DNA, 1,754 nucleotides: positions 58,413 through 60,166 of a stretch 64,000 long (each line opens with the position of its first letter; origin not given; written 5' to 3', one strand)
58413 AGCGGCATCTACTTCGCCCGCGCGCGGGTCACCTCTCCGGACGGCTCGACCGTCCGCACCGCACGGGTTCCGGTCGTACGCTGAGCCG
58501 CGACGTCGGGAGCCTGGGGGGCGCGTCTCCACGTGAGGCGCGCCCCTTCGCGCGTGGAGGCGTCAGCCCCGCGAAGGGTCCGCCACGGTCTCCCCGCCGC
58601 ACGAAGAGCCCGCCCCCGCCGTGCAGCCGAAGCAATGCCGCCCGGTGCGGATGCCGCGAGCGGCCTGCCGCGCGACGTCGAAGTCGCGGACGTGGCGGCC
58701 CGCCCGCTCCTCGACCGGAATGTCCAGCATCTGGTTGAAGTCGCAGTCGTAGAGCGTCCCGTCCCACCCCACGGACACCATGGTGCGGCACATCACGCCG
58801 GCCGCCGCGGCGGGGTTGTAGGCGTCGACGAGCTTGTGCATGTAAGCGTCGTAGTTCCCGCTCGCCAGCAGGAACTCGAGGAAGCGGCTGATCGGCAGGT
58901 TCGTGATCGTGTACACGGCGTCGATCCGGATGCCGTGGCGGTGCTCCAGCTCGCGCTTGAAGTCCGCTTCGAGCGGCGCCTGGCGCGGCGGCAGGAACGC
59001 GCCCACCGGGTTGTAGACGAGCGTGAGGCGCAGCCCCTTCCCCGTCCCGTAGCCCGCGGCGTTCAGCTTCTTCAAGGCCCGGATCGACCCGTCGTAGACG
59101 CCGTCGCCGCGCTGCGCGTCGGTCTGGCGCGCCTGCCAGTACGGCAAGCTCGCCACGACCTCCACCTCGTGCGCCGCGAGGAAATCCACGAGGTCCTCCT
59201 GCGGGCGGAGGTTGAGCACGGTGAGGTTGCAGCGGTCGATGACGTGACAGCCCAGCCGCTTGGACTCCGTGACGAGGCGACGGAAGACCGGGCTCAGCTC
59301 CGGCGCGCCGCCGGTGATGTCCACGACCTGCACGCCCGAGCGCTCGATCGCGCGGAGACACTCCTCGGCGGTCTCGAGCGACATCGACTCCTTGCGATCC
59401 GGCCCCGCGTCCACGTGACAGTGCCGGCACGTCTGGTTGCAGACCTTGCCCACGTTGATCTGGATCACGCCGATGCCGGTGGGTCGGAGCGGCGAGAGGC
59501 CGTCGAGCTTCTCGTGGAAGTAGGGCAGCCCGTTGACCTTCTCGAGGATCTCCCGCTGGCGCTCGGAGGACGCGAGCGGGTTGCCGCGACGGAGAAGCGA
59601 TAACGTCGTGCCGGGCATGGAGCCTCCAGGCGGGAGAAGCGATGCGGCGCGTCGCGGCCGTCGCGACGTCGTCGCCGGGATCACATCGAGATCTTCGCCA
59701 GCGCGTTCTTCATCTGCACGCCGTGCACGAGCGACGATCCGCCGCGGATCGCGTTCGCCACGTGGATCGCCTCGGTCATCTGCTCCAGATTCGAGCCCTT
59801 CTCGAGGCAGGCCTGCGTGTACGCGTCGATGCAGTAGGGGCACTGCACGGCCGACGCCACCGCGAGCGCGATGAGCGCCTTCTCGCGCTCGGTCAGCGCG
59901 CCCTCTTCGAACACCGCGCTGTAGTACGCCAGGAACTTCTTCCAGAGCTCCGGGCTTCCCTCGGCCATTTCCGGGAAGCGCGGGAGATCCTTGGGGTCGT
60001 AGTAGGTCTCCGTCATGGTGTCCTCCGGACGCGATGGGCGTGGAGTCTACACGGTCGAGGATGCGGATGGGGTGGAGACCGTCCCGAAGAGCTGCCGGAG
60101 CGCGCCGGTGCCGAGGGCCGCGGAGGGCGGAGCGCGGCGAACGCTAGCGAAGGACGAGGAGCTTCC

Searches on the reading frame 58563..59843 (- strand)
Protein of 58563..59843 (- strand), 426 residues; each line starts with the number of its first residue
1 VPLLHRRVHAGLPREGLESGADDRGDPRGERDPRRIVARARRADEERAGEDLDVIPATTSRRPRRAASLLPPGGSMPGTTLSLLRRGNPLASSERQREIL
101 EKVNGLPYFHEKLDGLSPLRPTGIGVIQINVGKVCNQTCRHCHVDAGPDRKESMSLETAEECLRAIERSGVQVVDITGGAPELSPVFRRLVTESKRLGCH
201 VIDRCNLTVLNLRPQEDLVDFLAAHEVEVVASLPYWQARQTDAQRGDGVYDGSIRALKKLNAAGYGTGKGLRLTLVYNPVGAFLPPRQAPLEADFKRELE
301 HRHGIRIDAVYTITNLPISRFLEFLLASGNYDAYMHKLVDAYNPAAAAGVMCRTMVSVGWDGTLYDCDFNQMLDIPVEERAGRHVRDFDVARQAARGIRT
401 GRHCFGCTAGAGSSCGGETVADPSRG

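Call 5: search_protein_families(library=pfam, proteins=[window:58563-59843:-], max_evalue=0.01)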
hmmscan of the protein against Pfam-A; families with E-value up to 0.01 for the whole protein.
window:58563-59843:- (426 aa): 2 families
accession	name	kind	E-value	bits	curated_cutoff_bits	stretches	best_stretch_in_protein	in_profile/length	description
PF12345.13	DUF3641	-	4.7e-51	172.8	24.9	1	284-417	1-133/134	Protein of unknown function (DUF3641)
PF04055.27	Radical_SAM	-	1.4e-11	45.3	29.5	1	129-267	1-143/166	Radical SAM superfamily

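Call 6: search_protein_families(library=ncbifam, proteins=[window:58563-59843:-], max_evalue=0.01)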
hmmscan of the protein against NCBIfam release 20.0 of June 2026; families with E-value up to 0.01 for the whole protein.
window:58563-59843:- (426 aa): 36 families (the best 25 are shown)
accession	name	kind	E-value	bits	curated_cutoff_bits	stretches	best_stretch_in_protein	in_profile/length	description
TIGR04167.1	rSAM_SeCys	equivalog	1e-125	419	300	1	120-418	3-302/303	arsenosugar biosynthesis radical SAM (seleno)protein ArsS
TIGR03962.1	mycofact_rSAM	equivalog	4.3e-10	39.3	265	1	131-266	18-150/339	mycofactocin radical SAM maturase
TIGR04055.1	rSAM_NirJ2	equivalog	1.2e-08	34.9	500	1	127-264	2-137/326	putative heme d1 biosynthesis radical SAM protein NirJ2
TIGR04051.1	rSAM_NirJ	equivalog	1.8e-08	33.8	515.45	1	126-276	3-149/354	heme d1 biosynthesis radical SAM protein NirJ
TIGR02668.1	moaA_archaeal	equivalog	2.1e-08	33.5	325.25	1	127-197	12-83/303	GTP 3',8-cyclase MoaA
NF001199.0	PRK00164.2-1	equivalog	2.9e-07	29.9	231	1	127-193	14-81/308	GTP 3',8-cyclase MoaA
NF050035.1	rSAM_WgK_link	exception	4.2e-07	29.3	650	1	126-261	10-144/367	radical SAM/SPASM peptide maturase WgkB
NF045646.2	rSAM_Se_TrsS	equivalog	1e-06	27.6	490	1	129-230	90-191/441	radical SAM (seleno)protein TrsS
TIGR04053.2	TIGR04053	equivalog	1.6e-06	27.6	395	1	130-264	13-149/366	TIGR04053 family radical SAM/SPASM domain-containing protein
TIGR02666.1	moaA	equivalog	2.3e-06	26.8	284.05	1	127-203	12-92/336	GTP 3',8-cyclase MoaA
TIGR04303.1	GeoRSP_rSAM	equivalog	3e-06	27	400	1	127-267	7-143/325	GeoRSP system radical SAM/SPASM protein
TIGR04317.1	W_rSAM_matur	equivalog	5.8e-06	25.7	380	1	127-261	6-137/349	tungsten cofactor oxidoreductase radical SAM maturase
TIGR04347.1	pseudo_SAM_Halo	equivalog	7e-06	25.6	525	1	126-275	39-184/390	TIGR04347 family pseudo-SAM/SPASM protein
TIGR04054.1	rSAM_NirJ1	equivalog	1.2e-05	24.2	650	1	126-275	37-182/387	putative heme d1 biosynthesis radical SAM protein NirJ1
TIGR03470.1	HpnH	equivalog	2.8e-05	23.3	225.05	1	134-266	37-164/318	adenosyl-hopene transferase HpnH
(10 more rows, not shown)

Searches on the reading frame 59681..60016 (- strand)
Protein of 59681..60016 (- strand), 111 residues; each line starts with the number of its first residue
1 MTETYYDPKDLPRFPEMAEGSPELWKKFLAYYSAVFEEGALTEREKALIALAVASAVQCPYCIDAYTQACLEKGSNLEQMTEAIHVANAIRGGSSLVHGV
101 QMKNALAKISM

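Call 39: search_protein_families(library=pfam, proteins=[window:59681-60016:-], max_evalue=0.001)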
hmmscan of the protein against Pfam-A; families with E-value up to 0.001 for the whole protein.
window:59681-60016:- (111 aa): 1 family
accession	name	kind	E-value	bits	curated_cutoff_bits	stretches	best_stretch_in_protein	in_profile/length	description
PF02627.25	CMD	-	3.6e-15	56.2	23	1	22-100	1-79/84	Carboxymuconolactone decarboxylase family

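Call 52: search_protein_families(library=ncbifam, proteins=[window:59681-60016:-], max_evalue=0.00001)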
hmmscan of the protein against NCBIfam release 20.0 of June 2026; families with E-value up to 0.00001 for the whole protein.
window:59681-60016:- (111 aa): 3 families
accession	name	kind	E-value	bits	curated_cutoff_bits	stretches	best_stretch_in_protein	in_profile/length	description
TIGR04169.1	perox_w_seleSAM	hypoth_equivalog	2.6e-56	188.4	120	1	3-111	1-109/109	arsenosugar biosynthesis-associated peroxidase-like protein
TIGR00778.1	ahpD_dom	domain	1.5e-08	34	27.8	1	39-87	1-49/51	alkylhydroperoxidase AhpD family core domain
TIGR01926.1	peroxid_rel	subfamily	2.2e-06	27.6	81.8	1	21-72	39-92/178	peroxidase-related enzyme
